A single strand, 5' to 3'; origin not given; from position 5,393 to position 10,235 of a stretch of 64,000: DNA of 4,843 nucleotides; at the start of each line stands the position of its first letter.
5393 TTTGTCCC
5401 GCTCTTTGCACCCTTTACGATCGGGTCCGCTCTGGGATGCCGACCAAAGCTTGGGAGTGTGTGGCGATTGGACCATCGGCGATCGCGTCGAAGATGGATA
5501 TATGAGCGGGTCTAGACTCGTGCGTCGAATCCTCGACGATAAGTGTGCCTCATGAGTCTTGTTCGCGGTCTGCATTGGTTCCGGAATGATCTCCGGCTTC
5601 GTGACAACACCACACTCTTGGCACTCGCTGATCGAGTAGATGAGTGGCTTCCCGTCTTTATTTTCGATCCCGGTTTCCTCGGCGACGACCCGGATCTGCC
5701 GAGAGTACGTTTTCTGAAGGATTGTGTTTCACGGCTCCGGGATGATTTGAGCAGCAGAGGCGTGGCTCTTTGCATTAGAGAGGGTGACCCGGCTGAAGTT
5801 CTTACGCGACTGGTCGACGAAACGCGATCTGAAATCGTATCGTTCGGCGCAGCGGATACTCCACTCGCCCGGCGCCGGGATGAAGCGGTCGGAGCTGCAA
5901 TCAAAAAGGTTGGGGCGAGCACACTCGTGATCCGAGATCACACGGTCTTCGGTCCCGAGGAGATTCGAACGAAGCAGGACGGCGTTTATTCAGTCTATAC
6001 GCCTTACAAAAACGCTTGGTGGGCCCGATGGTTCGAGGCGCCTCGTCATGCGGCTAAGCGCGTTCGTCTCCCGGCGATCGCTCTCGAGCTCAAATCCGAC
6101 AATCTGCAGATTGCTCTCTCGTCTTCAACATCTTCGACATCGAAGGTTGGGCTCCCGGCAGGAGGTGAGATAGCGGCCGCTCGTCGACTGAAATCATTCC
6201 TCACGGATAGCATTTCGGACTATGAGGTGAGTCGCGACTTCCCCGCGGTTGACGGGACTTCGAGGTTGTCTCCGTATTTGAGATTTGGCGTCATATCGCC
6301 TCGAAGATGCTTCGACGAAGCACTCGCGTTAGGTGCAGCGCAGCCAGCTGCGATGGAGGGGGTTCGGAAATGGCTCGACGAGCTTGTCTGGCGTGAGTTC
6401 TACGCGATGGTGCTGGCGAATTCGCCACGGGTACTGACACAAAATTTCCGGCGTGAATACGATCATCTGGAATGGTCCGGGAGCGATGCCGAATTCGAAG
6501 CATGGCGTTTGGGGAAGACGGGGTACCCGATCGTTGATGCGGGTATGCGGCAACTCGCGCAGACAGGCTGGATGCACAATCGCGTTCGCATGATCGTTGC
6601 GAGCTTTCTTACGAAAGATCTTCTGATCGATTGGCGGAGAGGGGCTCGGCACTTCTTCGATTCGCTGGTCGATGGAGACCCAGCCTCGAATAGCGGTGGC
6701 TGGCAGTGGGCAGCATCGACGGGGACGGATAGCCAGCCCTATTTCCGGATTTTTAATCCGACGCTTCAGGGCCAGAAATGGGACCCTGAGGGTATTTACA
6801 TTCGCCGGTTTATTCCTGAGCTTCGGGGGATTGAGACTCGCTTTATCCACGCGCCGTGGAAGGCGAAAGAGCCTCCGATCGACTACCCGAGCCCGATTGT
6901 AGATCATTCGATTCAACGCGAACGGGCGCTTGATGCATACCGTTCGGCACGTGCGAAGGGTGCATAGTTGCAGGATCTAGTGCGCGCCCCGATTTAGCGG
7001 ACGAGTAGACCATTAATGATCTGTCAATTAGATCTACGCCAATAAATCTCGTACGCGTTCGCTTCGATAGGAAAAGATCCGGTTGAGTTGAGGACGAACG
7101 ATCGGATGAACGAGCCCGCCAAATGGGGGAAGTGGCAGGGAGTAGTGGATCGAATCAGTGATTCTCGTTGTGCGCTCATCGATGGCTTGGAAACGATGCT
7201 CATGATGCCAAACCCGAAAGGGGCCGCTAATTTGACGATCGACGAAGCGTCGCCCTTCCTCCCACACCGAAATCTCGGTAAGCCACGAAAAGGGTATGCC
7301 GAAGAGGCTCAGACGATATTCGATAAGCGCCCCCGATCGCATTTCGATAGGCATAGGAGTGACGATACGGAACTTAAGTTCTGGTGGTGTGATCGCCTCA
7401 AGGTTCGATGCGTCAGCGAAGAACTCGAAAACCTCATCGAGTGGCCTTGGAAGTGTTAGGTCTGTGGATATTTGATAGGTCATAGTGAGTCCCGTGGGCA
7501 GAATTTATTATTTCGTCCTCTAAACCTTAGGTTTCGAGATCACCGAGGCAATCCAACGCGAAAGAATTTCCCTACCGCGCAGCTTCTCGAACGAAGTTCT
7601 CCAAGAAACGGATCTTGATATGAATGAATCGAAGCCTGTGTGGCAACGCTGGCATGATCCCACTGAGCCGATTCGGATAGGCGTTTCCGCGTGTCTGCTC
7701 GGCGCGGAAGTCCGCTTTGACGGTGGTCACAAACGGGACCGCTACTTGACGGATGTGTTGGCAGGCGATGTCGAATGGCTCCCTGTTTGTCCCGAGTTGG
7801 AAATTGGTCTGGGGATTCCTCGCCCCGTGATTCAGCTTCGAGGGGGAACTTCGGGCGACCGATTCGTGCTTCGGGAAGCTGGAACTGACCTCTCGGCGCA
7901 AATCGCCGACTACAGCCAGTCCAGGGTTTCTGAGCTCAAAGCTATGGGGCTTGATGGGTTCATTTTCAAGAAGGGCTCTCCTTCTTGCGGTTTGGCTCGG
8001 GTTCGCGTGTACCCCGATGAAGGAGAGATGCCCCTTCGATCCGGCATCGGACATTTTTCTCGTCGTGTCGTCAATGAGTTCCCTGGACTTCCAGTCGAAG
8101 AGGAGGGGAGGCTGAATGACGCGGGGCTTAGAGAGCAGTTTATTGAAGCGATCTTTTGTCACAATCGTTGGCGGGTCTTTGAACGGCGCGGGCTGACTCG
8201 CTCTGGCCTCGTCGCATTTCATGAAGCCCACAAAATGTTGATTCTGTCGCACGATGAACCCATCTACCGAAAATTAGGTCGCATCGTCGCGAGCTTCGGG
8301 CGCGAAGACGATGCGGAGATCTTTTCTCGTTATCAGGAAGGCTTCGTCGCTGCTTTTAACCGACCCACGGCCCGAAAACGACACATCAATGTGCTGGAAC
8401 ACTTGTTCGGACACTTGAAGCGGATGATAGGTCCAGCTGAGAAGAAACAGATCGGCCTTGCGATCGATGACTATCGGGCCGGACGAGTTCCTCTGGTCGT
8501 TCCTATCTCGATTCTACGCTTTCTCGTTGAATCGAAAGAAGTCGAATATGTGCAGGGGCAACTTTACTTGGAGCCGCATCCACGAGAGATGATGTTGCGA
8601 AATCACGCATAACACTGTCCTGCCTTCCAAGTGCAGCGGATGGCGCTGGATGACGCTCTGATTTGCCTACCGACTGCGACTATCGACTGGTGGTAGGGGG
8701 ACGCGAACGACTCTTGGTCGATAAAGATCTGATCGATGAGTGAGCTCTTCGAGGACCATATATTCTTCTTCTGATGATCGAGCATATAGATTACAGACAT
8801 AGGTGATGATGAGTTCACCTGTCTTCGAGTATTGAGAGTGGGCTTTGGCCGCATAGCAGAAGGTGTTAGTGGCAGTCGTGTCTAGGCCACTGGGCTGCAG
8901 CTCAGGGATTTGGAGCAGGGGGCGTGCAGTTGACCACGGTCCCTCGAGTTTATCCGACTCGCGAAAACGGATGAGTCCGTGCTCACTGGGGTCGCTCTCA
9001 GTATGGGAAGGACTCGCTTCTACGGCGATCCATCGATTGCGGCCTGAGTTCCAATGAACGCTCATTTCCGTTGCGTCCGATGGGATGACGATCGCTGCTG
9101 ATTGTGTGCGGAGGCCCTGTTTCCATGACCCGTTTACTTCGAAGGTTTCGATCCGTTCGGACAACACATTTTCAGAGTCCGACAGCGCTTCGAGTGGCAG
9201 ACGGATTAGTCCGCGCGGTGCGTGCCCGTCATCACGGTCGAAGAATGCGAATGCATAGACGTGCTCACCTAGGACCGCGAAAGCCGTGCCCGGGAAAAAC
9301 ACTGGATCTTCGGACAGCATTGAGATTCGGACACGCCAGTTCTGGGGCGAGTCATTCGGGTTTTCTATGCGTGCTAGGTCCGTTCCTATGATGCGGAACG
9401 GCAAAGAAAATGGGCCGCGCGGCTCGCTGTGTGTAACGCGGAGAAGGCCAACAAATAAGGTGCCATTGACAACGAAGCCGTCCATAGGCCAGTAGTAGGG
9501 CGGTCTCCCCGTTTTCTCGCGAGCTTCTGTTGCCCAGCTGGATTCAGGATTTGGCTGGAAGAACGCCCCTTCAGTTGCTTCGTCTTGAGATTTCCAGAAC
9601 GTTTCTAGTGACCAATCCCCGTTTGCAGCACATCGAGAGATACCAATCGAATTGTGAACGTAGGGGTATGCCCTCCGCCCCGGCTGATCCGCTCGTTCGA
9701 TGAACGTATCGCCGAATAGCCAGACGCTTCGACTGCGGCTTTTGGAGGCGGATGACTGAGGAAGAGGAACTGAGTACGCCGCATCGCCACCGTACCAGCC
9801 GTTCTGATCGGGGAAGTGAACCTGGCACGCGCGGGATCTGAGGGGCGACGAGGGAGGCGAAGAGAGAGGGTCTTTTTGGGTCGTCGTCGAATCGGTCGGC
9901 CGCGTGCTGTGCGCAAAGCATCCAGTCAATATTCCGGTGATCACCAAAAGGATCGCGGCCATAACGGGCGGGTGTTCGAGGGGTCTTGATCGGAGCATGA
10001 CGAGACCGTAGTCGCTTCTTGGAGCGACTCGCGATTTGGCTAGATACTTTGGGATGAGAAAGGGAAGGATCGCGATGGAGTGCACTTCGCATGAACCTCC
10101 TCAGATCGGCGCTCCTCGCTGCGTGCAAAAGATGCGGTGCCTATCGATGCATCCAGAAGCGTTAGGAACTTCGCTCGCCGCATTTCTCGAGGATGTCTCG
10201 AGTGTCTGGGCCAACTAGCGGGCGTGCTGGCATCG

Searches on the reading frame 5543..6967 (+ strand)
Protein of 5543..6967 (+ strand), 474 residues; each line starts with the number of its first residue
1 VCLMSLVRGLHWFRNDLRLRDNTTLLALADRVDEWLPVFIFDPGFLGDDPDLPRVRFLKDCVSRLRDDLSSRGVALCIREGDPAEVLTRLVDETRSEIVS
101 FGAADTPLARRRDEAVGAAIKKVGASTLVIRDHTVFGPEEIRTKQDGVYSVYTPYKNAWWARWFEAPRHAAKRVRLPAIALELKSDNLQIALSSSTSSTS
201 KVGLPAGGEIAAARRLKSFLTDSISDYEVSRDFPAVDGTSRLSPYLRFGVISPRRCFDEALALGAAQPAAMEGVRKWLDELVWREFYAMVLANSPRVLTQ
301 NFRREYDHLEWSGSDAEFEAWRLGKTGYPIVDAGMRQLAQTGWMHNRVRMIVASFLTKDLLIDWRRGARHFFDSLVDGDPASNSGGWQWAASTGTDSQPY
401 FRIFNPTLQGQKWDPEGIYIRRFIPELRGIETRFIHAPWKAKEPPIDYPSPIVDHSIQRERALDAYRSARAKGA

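Call 3: search_protein_families(library=pfam, proteins=[window:5543-6967:+])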
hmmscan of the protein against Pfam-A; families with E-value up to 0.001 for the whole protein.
window:5543-6967:+ (474 aa): 2 families
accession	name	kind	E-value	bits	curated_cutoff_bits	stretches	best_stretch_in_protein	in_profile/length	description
PF03441.19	FAD_binding_7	-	1e-85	286.7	27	1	277-467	1-202/203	FAD binding domain of DNA photolyase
PF00875.24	DNA_photolyase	-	1.7e-36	126.1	26.6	1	10-162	2-155/164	DNA photolyase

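Call 4: search_protein_families(library=ncbifam, proteins=[window:5543-6967:+])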
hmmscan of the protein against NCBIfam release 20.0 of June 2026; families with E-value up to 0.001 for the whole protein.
window:5543-6967:+ (474 aa): 5 families
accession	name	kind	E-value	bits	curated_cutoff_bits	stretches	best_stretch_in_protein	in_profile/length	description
NF007955.0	PRK10674.1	equivalog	4.6e-125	418.2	506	1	10-471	5-470/472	deoxyribodipyrimidine photo-lyase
TIGR03556.1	photolyase_8HDF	exception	3.9e-116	388.7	884.6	1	10-467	4-469/471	deoxyribodipyrimidine photo-lyase, 8-HDF type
TIGR02765.1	crypto_DASH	subfamily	3.3e-71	240.4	317.05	1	9-427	3-431/431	DASH family cryptochrome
TIGR02766.1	crypt_chrom_pln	subfamily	4.9e-69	233.4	603.85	1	10-460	3-473/480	cryptochrome photoreceptor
TIGR00591.1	phr2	superfamily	3.1e-17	63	550.05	1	10-353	25-374/453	deoxyribodipyrimidine photo-lyase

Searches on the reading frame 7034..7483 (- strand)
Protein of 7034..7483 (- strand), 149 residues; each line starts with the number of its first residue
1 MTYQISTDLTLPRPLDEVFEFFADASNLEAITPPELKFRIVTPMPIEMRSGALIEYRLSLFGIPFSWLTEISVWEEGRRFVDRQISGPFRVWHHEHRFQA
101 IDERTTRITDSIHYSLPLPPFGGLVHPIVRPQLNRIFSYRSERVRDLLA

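Call 3: search_protein_families(library=pfam, proteins=[window:7034-7483:-])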
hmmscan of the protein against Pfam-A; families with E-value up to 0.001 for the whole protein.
window:7034-7483:- (149 aa): 2 families
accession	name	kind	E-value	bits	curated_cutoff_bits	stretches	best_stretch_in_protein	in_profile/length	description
PF03364.25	Polyketide_cyc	-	1.3e-07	32.3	23.4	1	12-130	2-115/126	Polyketide cyclase / dehydrase and lipid transport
PF10604.15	Polyketide_cyc2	-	0.00041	21.1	27.4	1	4-140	3-133/142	Polyketide cyclase / dehydrase and lipid transport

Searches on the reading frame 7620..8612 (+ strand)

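Call 3: search_protein_families(library=pfam, proteins=[window:7620-8612:+])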
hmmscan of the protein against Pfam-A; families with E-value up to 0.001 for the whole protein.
window:7620-8612:+ (330 aa): 2 families
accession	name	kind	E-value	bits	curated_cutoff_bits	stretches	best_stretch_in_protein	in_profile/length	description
PF04463.17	2-thiour_desulf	-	1.6e-35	122.7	34.7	1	20-162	1-141/141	2-thiouracil desulfurase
PF08349.16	DUF1722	-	1.7e-33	115.8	22.5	1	205-321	1-117/117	Protein of unknown function (DUF1722)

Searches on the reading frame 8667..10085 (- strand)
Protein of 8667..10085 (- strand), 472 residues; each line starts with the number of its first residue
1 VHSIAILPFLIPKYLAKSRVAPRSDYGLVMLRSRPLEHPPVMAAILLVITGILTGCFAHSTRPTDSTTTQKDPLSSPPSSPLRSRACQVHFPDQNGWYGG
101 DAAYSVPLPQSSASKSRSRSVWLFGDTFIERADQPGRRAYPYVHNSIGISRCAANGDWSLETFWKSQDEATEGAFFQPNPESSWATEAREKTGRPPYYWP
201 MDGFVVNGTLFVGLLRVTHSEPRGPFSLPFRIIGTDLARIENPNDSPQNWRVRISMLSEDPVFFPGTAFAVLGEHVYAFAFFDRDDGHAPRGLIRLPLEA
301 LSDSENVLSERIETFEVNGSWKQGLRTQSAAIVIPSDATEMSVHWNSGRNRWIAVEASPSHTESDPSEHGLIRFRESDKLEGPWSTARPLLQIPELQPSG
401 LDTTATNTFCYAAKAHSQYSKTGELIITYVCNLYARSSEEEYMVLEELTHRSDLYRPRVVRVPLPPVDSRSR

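Call 3: search_protein_families(library=pfam, proteins=[window:8667-10085:-])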
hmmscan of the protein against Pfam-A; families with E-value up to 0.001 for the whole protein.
window:8667-10085:- (472 aa): 1 family
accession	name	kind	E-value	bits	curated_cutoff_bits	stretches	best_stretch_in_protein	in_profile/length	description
PF13810.12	DUF4185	-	6.6e-12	45.7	39.5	1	116-393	24-276/309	Domain of unknown function (DUF4185)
